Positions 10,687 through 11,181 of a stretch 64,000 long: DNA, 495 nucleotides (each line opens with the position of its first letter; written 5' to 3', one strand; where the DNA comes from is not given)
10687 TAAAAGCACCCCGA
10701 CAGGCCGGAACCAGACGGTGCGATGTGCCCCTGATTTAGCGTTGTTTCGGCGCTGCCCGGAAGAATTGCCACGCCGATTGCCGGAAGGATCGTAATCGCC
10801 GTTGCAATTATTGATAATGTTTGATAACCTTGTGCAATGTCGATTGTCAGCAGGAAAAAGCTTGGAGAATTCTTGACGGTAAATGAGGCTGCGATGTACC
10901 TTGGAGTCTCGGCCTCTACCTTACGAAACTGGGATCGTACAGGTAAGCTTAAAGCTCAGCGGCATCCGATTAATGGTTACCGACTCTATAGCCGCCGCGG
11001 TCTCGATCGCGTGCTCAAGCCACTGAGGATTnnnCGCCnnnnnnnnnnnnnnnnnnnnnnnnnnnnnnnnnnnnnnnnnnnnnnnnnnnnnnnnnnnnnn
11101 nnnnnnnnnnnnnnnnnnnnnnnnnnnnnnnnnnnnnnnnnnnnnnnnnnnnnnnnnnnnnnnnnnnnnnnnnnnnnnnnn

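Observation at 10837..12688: Compact Type II restriction-modification cassette with an atypical MerR/excisionase-type HTH in the controller position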

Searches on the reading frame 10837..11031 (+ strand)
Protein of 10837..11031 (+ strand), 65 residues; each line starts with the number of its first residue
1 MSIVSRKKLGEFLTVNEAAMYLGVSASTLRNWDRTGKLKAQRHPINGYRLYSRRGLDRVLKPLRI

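Call 3: search_protein_families(library=pfam, proteins=[window:10837-11031:+], max_evalue=0.1)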
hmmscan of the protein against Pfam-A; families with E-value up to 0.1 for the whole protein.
window:10837-11031:+ (65 aa): 11 families
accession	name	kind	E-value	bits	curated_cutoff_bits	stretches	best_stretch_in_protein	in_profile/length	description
PF00376.29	MerR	-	2e-10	40.8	28.2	1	14-51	1-38/38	MerR family regulatory protein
PF12728.13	HTH_17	-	7.3e-10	39.4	27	1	12-60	1-47/51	Helix-turn-helix domain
PF13411.12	MerR_1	-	5.1e-08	33.4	21.6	1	14-59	2-46/69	MerR HTH family regulatory protein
PF07453.19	NUMOD1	-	0.0011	19.6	22.8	1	5-30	9-34/37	NUMOD1 domain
PF21321.3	HTH_66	-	0.0031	18.3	24.3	1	14-48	4-39/83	Putative DNA-binding HTH domain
PF01527.26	HTH_Tnp_1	-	0.014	16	24.1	1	13-35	24-46/75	Transposase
PF02042.20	RWP-RK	-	0.022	15.1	29.3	1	13-37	13-37/49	RWP-RK domain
PF10668.15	Phage_terminase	-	0.038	14.1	22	1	13-35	23-45/67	Phage terminase small subunit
PF20432.4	Xre-like-HTH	-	0.055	14.2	25.8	0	13-37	24-47/63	Antitoxin Xre-like helix-turn-helix domain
PF20038.5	HTH_59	-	0.09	13.2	27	1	9-38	4-33/66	Helix-turn-helix domain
PF08220.18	HTH_DeoR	-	0.092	12.9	21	0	11-31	13-33/57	DeoR-like helix-turn-helix domain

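Call 4: search_protein_families(library=ncbifam, proteins=[window:10837-11031:+], max_evalue=0.1)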
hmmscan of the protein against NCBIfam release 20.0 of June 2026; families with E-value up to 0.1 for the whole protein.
window:10837-11031:+ (65 aa): 18 families
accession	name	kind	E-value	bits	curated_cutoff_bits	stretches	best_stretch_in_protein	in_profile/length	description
TIGR01764.1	excise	domain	7.4e-07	29.4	28.8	1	12-42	1-31/49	excisionase family DNA-binding protein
TIGR02051.1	MerR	equivalog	5.6e-05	23.4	150.85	1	15-59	2-46/124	mercury resistance transcriptional regulator MerR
NF047375.1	HeatShock_HspR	equivalog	6.5e-05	22.9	105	1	13-59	4-49/92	heat shock protein transcriptional repressor HspR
NF033518.0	transpos_IS607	equivalog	0.00012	21.7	110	1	17-60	2-44/187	IS607 family transposase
TIGR03453.1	partition_RepA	equivalog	0.00025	20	348.45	1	5-59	27-80/387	plasmid partitioning protein RepA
NF052513.1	TransRegCarH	equivalog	0.00082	18.7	400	1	13-58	7-52/274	HTH-type transcriptional repressor CarH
NF040522.1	VC1465_fam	subfamily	0.0012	18.9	70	1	6-35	5-32/111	VC1465 family Xer recombination activation factor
NF033787.1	HTH_BldC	subfamily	0.0014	18.4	77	1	12-55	2-44/49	BldC family transcriptional regulator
NF007069.0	PRK09514.1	equivalog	0.002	18.1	143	1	15-59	4-48/141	Zn(2+)-responsive transcriptional regulator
NF053782.1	ChlnTransRegdde3219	equivalog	0.0023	17.5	450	1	19-56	13-50/278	choline utilization transcriptional activator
NF011617.0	PRK15043.1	equivalog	0.0033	16.7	417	1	13-59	4-50/243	HTH-type transcriptional regulator MlrA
TIGR02043.1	ZntR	equivalog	0.007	16.5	167.95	1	14-59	3-48/131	Zn(2+)-responsive transcriptional regulator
NF010443.0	PRK13869.1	subfamily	0.022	13.5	446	1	5-57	42-93/405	plasmid-partitioning protein RepA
NF050798.1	TF_FtsR_Actino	equivalog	0.045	13.8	150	1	23-59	16-51/223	transcriptional regulator FtsR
NF047737.1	antiphage_MADS1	equivalog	0.046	14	80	1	11-38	2-29/49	methylation-associated defense system helix-turn-helix domain-containing protein MAD1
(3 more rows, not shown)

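Call 5: search_protein_families(library=padloc, proteins=[window:10837-11031:+], max_evalue=0.1)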
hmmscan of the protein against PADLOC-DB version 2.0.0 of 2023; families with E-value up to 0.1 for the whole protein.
window:10837-11031:+ (65 aa): 2 families
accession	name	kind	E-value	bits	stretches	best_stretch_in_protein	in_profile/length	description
PDLC04133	mad1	-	1.1e-13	49.3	1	11-62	4-53/60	mads_1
PDLC03348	MTase_II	-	0.00012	18.8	1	11-39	9-37/727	Type II methyltransferase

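Call 8: search_solved_structures(query=window:10837-11031:+, max_evalue=1)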
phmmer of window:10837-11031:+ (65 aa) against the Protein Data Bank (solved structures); distinct sequences matched with E-value up to 1: 15.
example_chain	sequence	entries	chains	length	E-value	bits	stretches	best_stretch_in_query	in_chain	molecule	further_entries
3qao_A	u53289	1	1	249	1.5e-05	28.3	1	13-60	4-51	MerR-like transcriptional regulator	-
4j2n_A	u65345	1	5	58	0.00074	22.9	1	14-62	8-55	Gp37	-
7cla_A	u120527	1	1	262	0.0011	22.3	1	13-59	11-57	HTH-type transcriptional regulator SkgA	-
4ua1_A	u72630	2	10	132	0.0041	20.6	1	15-59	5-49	Regulatory protein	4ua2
2jml_A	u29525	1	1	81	0.0061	20.1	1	14-63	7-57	DNA BINDING DOMAIN/TRANSCRIPTIONAL REGULATOR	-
3whp_A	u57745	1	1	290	0.012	19.2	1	13-58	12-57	Probable transcriptional regulator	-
5c8d_A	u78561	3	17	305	0.014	19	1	13-58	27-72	Light-dependent transcriptional regulator CarH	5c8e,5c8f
5i41_B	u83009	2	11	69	0.025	18.1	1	11-51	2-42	Chromosome-anchoring protein RacA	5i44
2vz4_A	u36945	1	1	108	0.041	17.5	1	14-60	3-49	HTH-TYPE TRANSCRIPTIONAL ACTIVATOR TIPA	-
5xbt_A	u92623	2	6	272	0.051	17.2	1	10-60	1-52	Probable transcriptional regulator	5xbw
1jbg_A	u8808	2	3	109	0.062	16.9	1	15-60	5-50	transcription activator of multidrug-efflux transporter genes mta | transcription activator MtaN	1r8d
5xql_A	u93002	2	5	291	0.078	16.6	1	11-60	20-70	Multidrug-efflux transporter 1 regulator | C-di-GMP-binding multidrug transporter transcriptional regulator BrlR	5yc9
6ama_A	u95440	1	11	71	0.61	13.8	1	12-54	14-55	Putative DNA-binding protein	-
8dgl_A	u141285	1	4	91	0.67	13.7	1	6-38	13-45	Recombination Directionality Factor RdfS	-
6ldi_G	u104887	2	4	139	0.94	13.2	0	13-58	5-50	HTH-type transcriptional regulator CueR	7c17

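Call 49: find_homologous_proteins(query=window:10837-11031:+, max_evalue=0.001)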
Query window:10837-11031:+ (65 aa): 138 proteins with E <= 0.001 among 139 candidates; the best 120 are listed.
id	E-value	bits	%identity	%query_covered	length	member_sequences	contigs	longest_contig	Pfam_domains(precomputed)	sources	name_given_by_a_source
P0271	5.2e-35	135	100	100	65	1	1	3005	PF12728.14,PF00376.30,PF13411.13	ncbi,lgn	-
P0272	1.8e-26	108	88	89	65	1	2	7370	PF12728.14,PF00376.30,PF13411.13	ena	-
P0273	3.9e-24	101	77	100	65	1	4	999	PF12728.14,PF00376.30,PF13411.13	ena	-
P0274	5.5e-24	100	75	100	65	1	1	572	PF12728.14,PF00376.30,PF13411.13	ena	-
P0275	5.9e-24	100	78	98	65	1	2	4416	PF12728.14,PF00376.30,PF13411.13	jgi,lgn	-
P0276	6.9e-24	100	78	98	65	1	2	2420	PF12728.14,PF00376.30,PF13411.13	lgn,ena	-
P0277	1.0e-23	100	77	100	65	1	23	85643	PF12728.14,PF00376.30,PF13411.13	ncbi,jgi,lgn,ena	jgi:excisionase family DNA binding protein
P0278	3.7e-22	95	72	100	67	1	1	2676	PF12728.14,PF00376.30,PF13411.13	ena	-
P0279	1.1e-21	93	71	100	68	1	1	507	PF12728.14,PF00376.30,PF13411.13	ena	-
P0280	1.4e-21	93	72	100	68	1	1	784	PF12728.14,PF00376.30,PF13411.13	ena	-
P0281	6.5e-21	91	70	92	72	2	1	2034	PF12728.14,PF00376.30,PF13411.13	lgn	-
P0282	1.4e-20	90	73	97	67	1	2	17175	PF12728.14,PF00376.30,PF13411.13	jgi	jgi:excisionase family DNA binding protein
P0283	4.9e-20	88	66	91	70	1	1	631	PF12728.14,PF00376.30,PF13411.13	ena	-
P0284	5.2e-20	88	67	89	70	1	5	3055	PF12728.14,PF00376.30,PF13411.13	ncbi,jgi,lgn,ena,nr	ncbi:MAG: MerR family DNA-binding transcriptional regulator [Planctomycetes bacterium]|nr:MerR famil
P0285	1.2e-19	87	70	94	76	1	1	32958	PF12728.14,PF00376.30,PF13411.13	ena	-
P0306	8.6e-18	81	70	88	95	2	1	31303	PF12728.14,PF00376.30,PF13411.13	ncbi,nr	ncbi:MAG TPA: helix-turn-helix domain-containing protein [Pirellulales bacterium]|nr:helix-turn-heli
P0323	3.5e-17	79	76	77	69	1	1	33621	PF12728.14,PF00376.30,PF13411.13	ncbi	ncbi:MAG: helix-turn-helix domain-containing protein [Candidatus Binatales bacterium]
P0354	8.0e-16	75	69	83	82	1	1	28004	PF12728.14,PF00376.30,PF13411.13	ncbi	ncbi:MAG: helix-turn-helix domain-containing protein [Isosphaeraceae bacterium]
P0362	2.1e-15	73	56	98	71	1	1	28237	PF12728.14,PF00376.30,PF13411.13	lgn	-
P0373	3.2e-15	73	63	86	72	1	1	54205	PF12728.14,PF00376.30,PF13411.13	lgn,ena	-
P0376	4.1e-15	73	60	88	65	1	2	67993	PF12728.14,PF00376.30,PF13411.13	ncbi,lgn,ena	-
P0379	1.2e-14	71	65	88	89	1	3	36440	PF12728.14,PF00376.30,PF13411.13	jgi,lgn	jgi:excisionase family DNA binding protein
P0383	1.4e-14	71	73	74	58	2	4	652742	PF12728.14,PF00376.30,PF13411.13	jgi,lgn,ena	jgi:MerR family copper efflux transcriptional regulator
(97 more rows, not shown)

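Call 50: find_encoding_contigs(protein=P0323, flank=3500, max_places=2)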
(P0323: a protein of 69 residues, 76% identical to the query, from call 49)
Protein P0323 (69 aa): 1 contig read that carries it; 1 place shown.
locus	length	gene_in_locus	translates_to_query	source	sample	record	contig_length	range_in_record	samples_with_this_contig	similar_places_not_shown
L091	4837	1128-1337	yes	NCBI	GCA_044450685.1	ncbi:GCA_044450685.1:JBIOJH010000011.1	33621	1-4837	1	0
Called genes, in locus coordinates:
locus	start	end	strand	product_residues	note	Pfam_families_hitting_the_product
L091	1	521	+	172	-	?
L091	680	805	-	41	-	-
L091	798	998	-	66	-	-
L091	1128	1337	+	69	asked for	PF12728:HTH_17, PF00376:MerR, PF13411:MerR_1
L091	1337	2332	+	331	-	PF01555:N6_N4_Mtase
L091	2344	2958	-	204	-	-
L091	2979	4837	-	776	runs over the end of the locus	PF00488:MutS_V, PF01713:Smr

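Call 51: find_encoding_contigs(protein=P0383, flank=3500, max_places=2)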
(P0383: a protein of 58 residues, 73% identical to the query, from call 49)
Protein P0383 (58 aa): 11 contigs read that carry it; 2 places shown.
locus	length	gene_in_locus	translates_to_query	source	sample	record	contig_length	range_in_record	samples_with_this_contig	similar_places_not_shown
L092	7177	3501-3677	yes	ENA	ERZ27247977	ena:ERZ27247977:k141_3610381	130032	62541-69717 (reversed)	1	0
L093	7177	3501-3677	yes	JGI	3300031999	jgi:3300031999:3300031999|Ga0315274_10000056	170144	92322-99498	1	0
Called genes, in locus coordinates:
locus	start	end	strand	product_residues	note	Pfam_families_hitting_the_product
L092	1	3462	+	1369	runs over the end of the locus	PF00580:UvrD-helicase, PF13245:AAA_19, PF00580:UvrD-helicase, PF13361:UvrD_C, PF13538:UvrD_C_2 (faint), PF12705:PDDEXK_1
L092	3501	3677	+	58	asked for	PF00376:MerR, PF12728:HTH_17, PF13411:MerR_1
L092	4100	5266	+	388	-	PF00145:DNA_methylase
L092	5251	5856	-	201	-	PF09517:RE_Eco29kI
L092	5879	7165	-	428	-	PF01321:Creatinase_N, PF00557:Peptidase_M24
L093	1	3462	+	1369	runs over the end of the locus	PF00580:UvrD-helicase, PF13245:AAA_19, PF00580:UvrD-helicase, PF13361:UvrD_C, PF13538:UvrD_C_2 (faint), PF12705:PDDEXK_1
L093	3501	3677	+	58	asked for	PF00376:MerR, PF12728:HTH_17, PF13411:MerR_1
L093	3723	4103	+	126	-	PF03852:Vsr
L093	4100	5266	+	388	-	PF00145:DNA_methylase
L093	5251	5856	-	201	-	PF09517:RE_Eco29kI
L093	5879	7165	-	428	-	PF01321:Creatinase_N, PF00557:Peptidase_M24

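Call 52: find_encoding_contigs(protein=P0354, flank=3500, max_places=2)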
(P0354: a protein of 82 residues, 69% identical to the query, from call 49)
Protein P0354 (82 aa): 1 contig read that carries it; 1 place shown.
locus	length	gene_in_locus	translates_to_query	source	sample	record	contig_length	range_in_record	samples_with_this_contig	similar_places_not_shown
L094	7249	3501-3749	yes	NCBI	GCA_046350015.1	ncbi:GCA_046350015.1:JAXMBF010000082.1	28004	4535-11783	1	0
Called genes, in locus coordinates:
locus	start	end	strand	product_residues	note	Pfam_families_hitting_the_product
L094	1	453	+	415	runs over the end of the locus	PF08240:ADH_N, PF00107:ADH_zinc_N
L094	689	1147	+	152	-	-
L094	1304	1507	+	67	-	-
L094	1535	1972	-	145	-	-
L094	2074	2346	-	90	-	-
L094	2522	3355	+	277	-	-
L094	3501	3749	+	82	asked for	PF12728:HTH_17, PF00376:MerR, PF13411:MerR_1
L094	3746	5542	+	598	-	PF03796:DnaB_C (faint), PF06745:ATPase, PF13481:AAA_25 (weak), PF23442:DUF7125 (faint), PF00154:RecA_N (weak), PF06745:ATPase, PF13191:AAA_16 (weak), PF13481:AAA_25, +4 more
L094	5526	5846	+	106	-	PF07689:KaiB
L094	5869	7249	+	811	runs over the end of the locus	PF00989:PAS, PF08448:PAS_4, PF12860:PAS_7 (faint), PF13426:PAS_9, PF08448:PAS_4, PF00512:HisKA, PF02518:HATPase_c, PF00072:Response_reg, +1 more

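Call 53: find_encoding_contigs(protein=P0373, flank=3500, max_places=2)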
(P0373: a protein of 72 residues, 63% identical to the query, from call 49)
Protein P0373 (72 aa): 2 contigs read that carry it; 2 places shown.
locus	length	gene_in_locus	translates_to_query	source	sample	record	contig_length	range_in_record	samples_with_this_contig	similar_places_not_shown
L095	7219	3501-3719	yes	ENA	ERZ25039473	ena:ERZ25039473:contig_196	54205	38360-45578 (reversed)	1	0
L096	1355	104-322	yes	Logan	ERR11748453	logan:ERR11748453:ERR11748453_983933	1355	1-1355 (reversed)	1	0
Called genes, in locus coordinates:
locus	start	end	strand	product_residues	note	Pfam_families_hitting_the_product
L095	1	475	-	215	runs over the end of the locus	PF02108:FliH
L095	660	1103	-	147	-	PF14841:FliG_M (faint)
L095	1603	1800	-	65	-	-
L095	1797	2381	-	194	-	-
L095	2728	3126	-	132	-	PF02518:HATPase_c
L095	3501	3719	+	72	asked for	PF12728:HTH_17, PF13411:MerR_1, PF00376:MerR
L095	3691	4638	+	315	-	PF01555:N6_N4_Mtase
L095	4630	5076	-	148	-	-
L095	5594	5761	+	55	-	-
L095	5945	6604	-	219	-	PF00756:Esterase (weak), PF02230:Abhydrolase_2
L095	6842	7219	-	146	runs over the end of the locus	PF01590:GAF, PF13185:GAF_2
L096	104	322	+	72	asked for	PF12728:HTH_17, PF13411:MerR_1, PF00376:MerR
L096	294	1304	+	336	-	PF01555:N6_N4_Mtase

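Call 82: predict_structure(alignment_id=A2)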
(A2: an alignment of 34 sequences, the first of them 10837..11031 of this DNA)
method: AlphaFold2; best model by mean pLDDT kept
length: 65 residues; sequences in the alignment: 34
mean_pLDDT: 82.2   pTM: 0.66
mean pLDDT of the five models: 82.2, 80.7, 80.4, 80.0, 79.8
residues with pLDDT >= 90: 32; 70-90: 21; 50-70: 5; < 50: 7
segments of 3 or more residues with pLDDT < 50: 1-7
pLDDT, mean of each block of 10 residues (from residue 1): 48 91 94 91 87 89 69
secondary structure, 60 per line:
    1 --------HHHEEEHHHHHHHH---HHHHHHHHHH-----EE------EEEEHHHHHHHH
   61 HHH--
elements in order: E12-14 H15-22 H26-35 E49-52 H53-63

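Call 84: fold_search(model_id=the predicted structure, library=pdb)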
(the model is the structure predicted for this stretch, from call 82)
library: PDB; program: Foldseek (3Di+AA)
matches with E <= 10: 874; with E <= 0.001: 0
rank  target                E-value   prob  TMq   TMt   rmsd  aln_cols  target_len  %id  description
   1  5i44_A                1.3e-03  1.00  0.64  0.62   2.5        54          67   31  Structure of RacA-DNA complex; P21 form (released 2016-05-04)
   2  5d90_C                1.9e-03  1.00  0.61  0.32   3.2        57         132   32  Crystal structure of HiNmlR, a MerR family regulator lacking the sensor domain, bound to promoter DNA (released 2016-06-29)
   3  3qao                  2.0e-03  1.00  0.72  0.35   1.5        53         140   36  The crystal structure of the N-terminal domain of a MerR-like transcriptional regulator from Listeria monocytogenes EGD- (released 2011-01-26)
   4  5i44_B                2.0e-03  1.00  0.65  0.62   2.4        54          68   31  Structure of RacA-DNA complex; P21 form (released 2016-05-04)
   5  5i44_K                2.1e-03  1.00  0.61  0.60   2.5        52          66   31  Structure of RacA-DNA complex; P21 form (released 2016-05-04)
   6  1r8d_B                2.6e-03  1.00  0.68  0.43   1.9        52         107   35  Crystal Structure of MtaN Bound to DNA (released 2004-08-17)
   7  6ama_B                2.8e-03  1.00  0.66  0.77   1.3        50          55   30  Structure of S. coelicolor/S. venezuelae BldC-smeA-ssfA complex to 3.09 Angstrom (released 2018-03-28)
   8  5xbt_A                3.2e-03  1.00  0.65  0.18   2.1        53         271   30  The structure of BrlR bound to c-di-GMP (released 2018-05-02)
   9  6amk_B                3.7e-03  1.00  0.67  0.83   1.3        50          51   28  Structure of Streptomyces venezuelae BldC-whiI opt complex (released 2018-03-28)
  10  6amk_A                3.7e-03  1.00  0.67  0.81   1.3        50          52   28  Structure of Streptomyces venezuelae BldC-whiI opt complex (released 2018-03-28)
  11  5d90_B                3.7e-03  1.00  0.62  0.35   3.1        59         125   32  Crystal structure of HiNmlR, a MerR family regulator lacking the sensor domain, bound to promoter DNA (released 2016-06-29)
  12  6ama_Y                3.9e-03  1.00  0.67  0.75   1.3        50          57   30  Structure of S. coelicolor/S. venezuelae BldC-smeA-ssfA complex to 3.09 Angstrom (released 2018-03-28)
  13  1r8d_A                3.9e-03  1.00  0.68  0.42   1.9        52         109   35  Crystal Structure of MtaN Bound to DNA (released 2004-08-17)
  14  4j2n_C                4.5e-03  1.00  0.64  0.74   1.7        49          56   35  Crystal Structure of mycobacteriophage Pukovnik Xis (released 2013-10-23)
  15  5d90_A                4.8e-03  1.00  0.61  0.34   3.2        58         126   31  Crystal structure of HiNmlR, a MerR family regulator lacking the sensor domain, bound to promoter DNA (released 2016-06-29)
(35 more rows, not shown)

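Call 91: find_encoding_contigs(protein=P0376, flank=3500, max_places=1)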
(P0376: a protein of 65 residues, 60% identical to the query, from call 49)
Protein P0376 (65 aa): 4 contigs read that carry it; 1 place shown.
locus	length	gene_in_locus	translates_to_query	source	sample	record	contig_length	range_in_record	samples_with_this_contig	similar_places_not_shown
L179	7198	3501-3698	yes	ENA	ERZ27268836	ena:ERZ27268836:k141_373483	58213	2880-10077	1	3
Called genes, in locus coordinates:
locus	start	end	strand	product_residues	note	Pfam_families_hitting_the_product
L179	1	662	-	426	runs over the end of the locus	-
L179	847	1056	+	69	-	-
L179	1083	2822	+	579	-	PF13481:AAA_25, PF13384:HTH_23 (weak)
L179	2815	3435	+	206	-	-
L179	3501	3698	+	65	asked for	PF12728:HTH_17, PF00376:MerR, PF13411:MerR_1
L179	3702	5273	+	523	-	PF00239:Resolvase, PF07508:Recombinase, PF13408:Zn_ribbon_recom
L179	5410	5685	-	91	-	PF02810:SEC-C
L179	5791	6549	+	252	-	PF01171:ATP_bind_3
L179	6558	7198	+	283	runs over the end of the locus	PF13401:AAA_22 (faint), PF00004:AAA (weak), PF07726:AAA_3 (weak), PF07728:AAA_5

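Call 92: find_encoding_contigs(protein=P0362, flank=3500, max_places=1)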
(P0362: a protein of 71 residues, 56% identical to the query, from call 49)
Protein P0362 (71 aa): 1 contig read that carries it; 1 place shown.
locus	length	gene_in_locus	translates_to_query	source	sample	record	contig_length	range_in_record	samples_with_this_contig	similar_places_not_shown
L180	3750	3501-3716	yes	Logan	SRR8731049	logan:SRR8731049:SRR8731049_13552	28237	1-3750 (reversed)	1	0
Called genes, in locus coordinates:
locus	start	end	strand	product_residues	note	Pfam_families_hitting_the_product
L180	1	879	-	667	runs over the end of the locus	PF00072:Response_reg, PF00512:HisKA, PF02518:HATPase_c, PF00072:Response_reg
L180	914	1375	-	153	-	PF00072:Response_reg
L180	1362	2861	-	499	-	PF17152:CHASE8, PF00672:HAMP (faint), PF00512:HisKA, PF02518:HATPase_c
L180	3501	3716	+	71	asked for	PF12728:HTH_17, PF00376:MerR, PF13411:MerR_1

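Call 93: find_encoding_contigs(protein=P0379, flank=3500, max_places=1)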
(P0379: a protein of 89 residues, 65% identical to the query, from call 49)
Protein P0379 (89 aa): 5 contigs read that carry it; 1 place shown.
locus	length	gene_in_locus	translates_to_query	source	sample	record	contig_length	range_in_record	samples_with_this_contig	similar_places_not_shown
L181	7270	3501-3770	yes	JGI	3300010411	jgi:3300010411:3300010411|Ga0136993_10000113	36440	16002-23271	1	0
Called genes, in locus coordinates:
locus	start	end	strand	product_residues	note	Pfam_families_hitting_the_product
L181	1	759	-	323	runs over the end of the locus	PF17848:Zn_ribbon_ACC, PF01039:Carboxyl_trans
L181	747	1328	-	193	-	PF00300:His_Phos_1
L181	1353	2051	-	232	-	PF00834:Ribul_P_3_epim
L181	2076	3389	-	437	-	PF00162:PGK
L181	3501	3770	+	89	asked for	PF00376:MerR, PF12728:HTH_17, PF13411:MerR_1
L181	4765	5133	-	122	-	-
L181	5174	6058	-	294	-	PF09194:Endonuc-BsobI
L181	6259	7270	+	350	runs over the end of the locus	PF01850:PIN (weak), PF01938:TRAM (weak)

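Call 94: find_encoding_contigs(protein=P0306, flank=3500, max_places=1)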
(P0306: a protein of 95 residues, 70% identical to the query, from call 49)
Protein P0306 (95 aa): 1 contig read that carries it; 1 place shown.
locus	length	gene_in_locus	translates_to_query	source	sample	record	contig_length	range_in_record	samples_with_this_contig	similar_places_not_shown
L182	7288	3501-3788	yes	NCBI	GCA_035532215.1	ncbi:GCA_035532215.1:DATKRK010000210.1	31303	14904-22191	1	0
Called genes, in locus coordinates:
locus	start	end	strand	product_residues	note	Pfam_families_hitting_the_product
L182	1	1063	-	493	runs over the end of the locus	PF00478:IMPDH, PF03060:NMO (faint), PF00571:CBS, PF00977:His_biosynth (weak), PF01070:FMN_dh (weak)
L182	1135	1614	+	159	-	-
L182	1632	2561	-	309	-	PF18780:HNH_repeat (weak)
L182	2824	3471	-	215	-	-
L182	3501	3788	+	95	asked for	PF00376:MerR, PF12728:HTH_17, PF13411:MerR_1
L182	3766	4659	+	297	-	PF01555:N6_N4_Mtase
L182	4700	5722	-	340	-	PF00089:Trypsin, PF13365:Trypsin_2, PF00595:PDZ, PF13180:PDZ_2, PF17820:PDZ_6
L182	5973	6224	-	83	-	-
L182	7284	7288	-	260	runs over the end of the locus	PF04542:Sigma70_r2, PF04539:Sigma70_r3, PF08281:Sigma70_r4_2 (weak), PF04545:Sigma70_r4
